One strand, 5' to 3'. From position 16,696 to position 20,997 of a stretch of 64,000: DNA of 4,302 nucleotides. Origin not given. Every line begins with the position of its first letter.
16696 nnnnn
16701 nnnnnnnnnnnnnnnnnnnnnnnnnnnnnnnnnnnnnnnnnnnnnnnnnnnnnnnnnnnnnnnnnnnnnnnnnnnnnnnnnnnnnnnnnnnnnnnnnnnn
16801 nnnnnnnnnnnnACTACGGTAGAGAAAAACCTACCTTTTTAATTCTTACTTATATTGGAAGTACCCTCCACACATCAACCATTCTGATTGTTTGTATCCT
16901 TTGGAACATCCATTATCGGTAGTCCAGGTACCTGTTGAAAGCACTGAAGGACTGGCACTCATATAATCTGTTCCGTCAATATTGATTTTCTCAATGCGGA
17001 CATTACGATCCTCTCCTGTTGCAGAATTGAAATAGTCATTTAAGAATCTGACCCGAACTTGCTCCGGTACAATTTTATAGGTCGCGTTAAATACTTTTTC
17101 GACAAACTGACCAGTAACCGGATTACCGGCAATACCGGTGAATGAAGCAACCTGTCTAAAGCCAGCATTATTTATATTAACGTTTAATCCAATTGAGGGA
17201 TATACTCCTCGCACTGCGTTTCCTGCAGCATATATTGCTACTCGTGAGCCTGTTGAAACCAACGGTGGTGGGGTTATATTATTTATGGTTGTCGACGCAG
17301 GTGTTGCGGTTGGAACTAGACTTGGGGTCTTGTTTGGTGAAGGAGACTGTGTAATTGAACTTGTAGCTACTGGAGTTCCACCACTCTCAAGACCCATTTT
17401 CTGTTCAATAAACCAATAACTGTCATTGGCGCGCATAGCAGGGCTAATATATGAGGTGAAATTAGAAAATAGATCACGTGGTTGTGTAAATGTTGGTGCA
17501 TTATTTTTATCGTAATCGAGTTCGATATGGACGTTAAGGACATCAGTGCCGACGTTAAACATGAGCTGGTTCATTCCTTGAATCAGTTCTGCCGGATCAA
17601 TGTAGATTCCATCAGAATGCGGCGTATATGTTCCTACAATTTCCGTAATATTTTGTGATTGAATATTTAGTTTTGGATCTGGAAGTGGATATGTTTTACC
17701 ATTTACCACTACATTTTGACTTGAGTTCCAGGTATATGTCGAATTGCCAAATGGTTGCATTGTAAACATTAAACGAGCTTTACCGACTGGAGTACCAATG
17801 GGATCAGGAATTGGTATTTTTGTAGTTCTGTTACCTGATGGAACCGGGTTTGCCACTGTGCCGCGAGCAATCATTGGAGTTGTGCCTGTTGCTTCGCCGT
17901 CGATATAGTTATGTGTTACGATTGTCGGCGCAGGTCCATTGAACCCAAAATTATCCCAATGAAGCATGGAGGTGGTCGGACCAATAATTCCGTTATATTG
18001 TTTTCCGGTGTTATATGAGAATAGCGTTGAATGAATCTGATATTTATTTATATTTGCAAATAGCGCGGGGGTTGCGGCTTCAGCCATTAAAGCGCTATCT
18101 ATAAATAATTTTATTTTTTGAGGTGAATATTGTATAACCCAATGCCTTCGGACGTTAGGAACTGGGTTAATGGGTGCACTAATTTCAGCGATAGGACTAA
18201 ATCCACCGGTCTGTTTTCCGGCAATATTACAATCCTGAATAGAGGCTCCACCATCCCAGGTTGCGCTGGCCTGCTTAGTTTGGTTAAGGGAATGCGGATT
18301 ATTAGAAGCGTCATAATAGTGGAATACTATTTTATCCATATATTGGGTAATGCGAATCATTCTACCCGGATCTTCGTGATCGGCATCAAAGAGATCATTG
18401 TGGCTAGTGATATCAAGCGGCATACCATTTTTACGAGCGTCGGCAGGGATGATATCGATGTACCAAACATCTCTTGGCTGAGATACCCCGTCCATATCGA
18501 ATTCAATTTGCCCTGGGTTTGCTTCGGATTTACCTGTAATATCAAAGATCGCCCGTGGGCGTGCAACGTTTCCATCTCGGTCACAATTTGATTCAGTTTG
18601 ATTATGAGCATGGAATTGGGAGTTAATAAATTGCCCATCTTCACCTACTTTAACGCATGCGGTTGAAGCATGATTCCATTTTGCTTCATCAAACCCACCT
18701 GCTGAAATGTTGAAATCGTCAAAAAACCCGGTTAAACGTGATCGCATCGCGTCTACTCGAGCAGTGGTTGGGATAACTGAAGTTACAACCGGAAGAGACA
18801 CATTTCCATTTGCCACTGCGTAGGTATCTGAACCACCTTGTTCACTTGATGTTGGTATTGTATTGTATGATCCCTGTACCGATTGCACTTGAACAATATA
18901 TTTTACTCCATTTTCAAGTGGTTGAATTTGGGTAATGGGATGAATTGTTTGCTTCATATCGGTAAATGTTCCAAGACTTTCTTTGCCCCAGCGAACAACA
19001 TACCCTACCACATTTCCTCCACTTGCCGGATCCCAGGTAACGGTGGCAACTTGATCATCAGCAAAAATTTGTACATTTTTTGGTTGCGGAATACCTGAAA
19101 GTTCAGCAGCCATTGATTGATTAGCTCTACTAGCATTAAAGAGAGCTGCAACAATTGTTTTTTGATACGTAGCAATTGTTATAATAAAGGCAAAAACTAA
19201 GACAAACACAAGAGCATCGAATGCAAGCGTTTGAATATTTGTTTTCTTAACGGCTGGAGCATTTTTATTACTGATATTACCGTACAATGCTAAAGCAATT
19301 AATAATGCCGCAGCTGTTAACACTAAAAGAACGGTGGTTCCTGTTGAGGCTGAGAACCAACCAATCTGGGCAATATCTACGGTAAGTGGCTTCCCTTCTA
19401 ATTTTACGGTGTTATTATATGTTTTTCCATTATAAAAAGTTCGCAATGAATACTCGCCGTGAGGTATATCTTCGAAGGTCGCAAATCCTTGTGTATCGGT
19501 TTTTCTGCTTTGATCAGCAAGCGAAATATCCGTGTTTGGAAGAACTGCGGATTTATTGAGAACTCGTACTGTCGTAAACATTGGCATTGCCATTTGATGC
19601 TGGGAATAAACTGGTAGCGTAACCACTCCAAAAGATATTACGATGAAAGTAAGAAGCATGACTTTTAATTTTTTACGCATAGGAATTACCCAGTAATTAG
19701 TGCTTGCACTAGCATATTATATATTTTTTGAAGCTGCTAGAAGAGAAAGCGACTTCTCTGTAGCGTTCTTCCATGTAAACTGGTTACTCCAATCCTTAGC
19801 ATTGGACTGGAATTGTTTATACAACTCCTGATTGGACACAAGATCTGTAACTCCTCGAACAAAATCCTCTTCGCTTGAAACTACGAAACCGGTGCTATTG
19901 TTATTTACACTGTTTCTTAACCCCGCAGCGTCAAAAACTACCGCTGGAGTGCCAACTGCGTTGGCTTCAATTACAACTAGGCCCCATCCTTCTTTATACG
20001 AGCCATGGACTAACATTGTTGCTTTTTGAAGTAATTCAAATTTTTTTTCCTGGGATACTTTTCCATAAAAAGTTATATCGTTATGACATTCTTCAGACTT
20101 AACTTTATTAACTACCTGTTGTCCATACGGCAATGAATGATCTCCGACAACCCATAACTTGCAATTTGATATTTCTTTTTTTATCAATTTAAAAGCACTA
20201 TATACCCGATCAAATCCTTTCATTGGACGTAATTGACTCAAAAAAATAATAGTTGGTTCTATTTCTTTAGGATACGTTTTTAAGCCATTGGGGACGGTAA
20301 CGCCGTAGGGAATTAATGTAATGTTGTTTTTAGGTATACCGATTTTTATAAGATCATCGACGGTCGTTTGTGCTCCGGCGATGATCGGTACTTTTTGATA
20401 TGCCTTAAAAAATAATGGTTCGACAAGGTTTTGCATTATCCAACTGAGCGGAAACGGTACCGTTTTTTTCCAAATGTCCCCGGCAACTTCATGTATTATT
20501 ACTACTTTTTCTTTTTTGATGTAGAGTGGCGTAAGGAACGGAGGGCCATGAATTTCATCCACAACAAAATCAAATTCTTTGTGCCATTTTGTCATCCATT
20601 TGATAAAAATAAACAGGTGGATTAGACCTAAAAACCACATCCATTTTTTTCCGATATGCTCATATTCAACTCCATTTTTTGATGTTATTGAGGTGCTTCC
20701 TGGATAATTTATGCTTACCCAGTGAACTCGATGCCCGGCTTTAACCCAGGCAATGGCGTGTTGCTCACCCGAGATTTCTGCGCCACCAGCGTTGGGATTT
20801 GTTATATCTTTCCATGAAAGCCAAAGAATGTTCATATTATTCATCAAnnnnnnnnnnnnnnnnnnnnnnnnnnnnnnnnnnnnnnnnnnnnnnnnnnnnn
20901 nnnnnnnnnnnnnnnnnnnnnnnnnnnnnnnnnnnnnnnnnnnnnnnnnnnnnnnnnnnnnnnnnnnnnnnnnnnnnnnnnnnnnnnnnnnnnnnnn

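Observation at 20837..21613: Dpm1/ArnC-like polyprenyl-phosphate sugar transferase as the likely donor-supplying enzyme for the GT-C paralogs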

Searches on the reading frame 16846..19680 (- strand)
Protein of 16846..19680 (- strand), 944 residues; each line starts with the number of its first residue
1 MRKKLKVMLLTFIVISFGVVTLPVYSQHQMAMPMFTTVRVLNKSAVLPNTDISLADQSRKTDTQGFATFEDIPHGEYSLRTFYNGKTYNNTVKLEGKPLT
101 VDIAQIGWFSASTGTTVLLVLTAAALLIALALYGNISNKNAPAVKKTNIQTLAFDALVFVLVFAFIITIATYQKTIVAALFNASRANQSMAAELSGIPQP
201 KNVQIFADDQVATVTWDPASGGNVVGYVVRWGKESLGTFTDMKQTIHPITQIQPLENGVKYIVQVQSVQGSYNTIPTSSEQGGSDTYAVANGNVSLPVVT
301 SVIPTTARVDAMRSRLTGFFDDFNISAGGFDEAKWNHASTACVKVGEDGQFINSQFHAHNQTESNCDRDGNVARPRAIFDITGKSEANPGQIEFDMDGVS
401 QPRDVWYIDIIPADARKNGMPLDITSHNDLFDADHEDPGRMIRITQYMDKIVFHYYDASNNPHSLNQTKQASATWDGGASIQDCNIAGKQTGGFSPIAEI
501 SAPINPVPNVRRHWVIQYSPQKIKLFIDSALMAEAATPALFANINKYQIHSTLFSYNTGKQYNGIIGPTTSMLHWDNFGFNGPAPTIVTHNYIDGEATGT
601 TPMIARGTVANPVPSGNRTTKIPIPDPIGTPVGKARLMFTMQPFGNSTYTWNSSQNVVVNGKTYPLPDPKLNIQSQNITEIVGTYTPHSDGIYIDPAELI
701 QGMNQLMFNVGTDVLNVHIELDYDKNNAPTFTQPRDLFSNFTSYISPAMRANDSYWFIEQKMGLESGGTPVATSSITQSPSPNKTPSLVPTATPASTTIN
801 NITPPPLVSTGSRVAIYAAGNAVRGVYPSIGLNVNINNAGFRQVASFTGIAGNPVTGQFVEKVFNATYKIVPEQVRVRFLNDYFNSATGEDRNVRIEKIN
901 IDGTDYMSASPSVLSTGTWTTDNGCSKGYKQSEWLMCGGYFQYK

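Call 6: search_protein_families(library=pfam, proteins=[window:16846-19680:-], max_evalue=0.01)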
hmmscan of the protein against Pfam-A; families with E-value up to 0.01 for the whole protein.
window:16846-19680:- (944 aa): 3 families
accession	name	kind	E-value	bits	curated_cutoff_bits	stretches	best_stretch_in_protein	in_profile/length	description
PF16841.11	CBM60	-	1.1e-13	51.9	28.2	1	814-915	2-90/91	Ca-dependent carbohydrate-binding module xylan-binding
PF00041.27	fn3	-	1e-06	29.3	25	1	199-278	2-78/84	Fibronectin type III domain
PF13620.12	CarboxypepD_reg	-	0.0026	18.5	32.3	0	39-103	5-79/82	Carboxypeptidase regulatory-like domain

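Call 7: search_protein_families(library=ncbifam, proteins=[window:16846-19680:-], max_evalue=0.01)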
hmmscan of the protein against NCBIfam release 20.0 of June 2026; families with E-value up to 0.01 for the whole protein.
window:16846-19680:- (944 aa): 0 families

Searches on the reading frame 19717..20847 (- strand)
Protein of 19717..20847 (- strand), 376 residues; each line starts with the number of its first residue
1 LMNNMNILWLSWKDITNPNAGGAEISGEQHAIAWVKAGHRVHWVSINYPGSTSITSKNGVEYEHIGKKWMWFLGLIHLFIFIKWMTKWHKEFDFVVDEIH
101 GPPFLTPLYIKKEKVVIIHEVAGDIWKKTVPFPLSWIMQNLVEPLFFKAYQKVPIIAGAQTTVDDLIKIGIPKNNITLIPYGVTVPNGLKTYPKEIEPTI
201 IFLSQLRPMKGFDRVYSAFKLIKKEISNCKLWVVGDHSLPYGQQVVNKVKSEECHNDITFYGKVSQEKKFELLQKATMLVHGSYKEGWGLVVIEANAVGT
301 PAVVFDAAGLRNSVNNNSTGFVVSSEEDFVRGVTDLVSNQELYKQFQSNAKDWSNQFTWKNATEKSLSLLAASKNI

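Call 6: search_protein_families(library=pfam, proteins=[window:19717-20847:-], max_evalue=0.01)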
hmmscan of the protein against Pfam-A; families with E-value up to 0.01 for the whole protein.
window:19717-20847:- (376 aa): 5 families
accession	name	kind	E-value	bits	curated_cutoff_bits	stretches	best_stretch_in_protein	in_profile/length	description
PF00534.26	Glycos_transf_1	-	5.6e-36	124.1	26.4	1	195-353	13-172/172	Glycosyl transferases group 1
PF13692.12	Glyco_trans_1_4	-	5.5e-24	85.5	27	1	197-339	1-142/142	Glycosyl transferases group 1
PF13439.12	Glyco_transf_4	-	3.4e-09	37.4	28.5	1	21-183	2-166/170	Glycosyltransferase Family 4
PF20706.3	GT4-conflict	-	5.2e-08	32.7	26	1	190-338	190-356/385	Family 4 Glycosyltransferase in conflict systems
PF13579.12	Glyco_trans_4_4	-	0.002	18.9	29.7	1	28-182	8-158/158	Glycosyl transferase 4-like domain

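Call 7: search_protein_families(library=ncbifam, proteins=[window:19717-20847:-], max_evalue=0.01)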
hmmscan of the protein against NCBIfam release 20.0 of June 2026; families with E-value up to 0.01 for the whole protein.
window:19717-20847:- (376 aa): 32 families (the best 25 are shown)
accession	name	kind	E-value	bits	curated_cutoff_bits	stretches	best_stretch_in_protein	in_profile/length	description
NF041010.1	glycosy_Agl16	equivalog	2.2e-23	82.7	575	1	155-369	137-347/352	glycosylation protein Agl16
NF046085.1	XrtY_assoc_Gly1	equivalog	2.3e-23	82.7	400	1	151-365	160-376/387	XrtY-associated glycosyltransferase XYAG1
TIGR03999.1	thiol_BshA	equivalog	2.3e-21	76.1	273.7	1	195-365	197-365/375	N-acetyl-alpha-D-glucosaminyl L-malate synthase BshA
NF038295.1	EPS_HpsP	equivalog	8.9e-21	74.3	550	1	195-367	205-381/388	hormogonium polysaccharide biosynthesis glycosyltransferase HpsP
TIGR03449.1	mycothiol_MshA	equivalog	1.8e-18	66.6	462.5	1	199-369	222-399/406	D-inositol-3-phosphate glycosyltransferase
TIGR04157.1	glyco_rSAM_CFB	subfamily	3.1e-18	66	400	1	196-327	226-352/406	TIGR04157 family glycosyltransferase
NF038229.1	Glyco4_Geo_Pelo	equivalog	5.8e-18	65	400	1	174-359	133-322/338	GPMC system family 4 glycosyltransferase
NF041876.1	EPS_EpsE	equivalog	8.9e-17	61.4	400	1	199-352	216-374/389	exopolysaccharide biosynthesis GT4 family glycosyltransferase EpsE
NF047880.1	glyco_SdgA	exception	5.9e-15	54.8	800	1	159-365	279-482/488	serine-aspartate repeat adhesin O-glycosyltransferase SdgA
TIGR04047.1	MSMEG_0565_glyc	hypoth_equivalog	6.2e-15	55.1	259.85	1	206-369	202-370/373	MSMEG_0565 family glycosyltransferase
TIGR02149.1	glgA_Coryne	subfamily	5.1e-11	42.3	302.4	1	197-369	204-386/391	glycogen synthase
NF012028.0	PRK15484.1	subfamily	1.2e-10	41.1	618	1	112-365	99-370/380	lipopolysaccharide N-acetylglucosaminyltransferase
NF053787.1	GlcN_PG_synth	equivalog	5.8e-10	38.5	480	1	248-365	233-351/361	N-acetylglucosaminyl phosphatidylglycerol synthase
NF050056.1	ProtGlycPglH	equivalog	1.2e-09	37.8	600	1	195-370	177-350/354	GalNAc-alpha-(1->4)-GalNAc-alpha-(1->3)-diNAcBac-PP-undecaprenol alpha-1,4-N-acetyl-D-galactosaminyltransferase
NF038011.1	PelF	equivalog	1.3e-09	37.7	100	1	154-315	260-423/489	GT4 family glycosyltransferase PelF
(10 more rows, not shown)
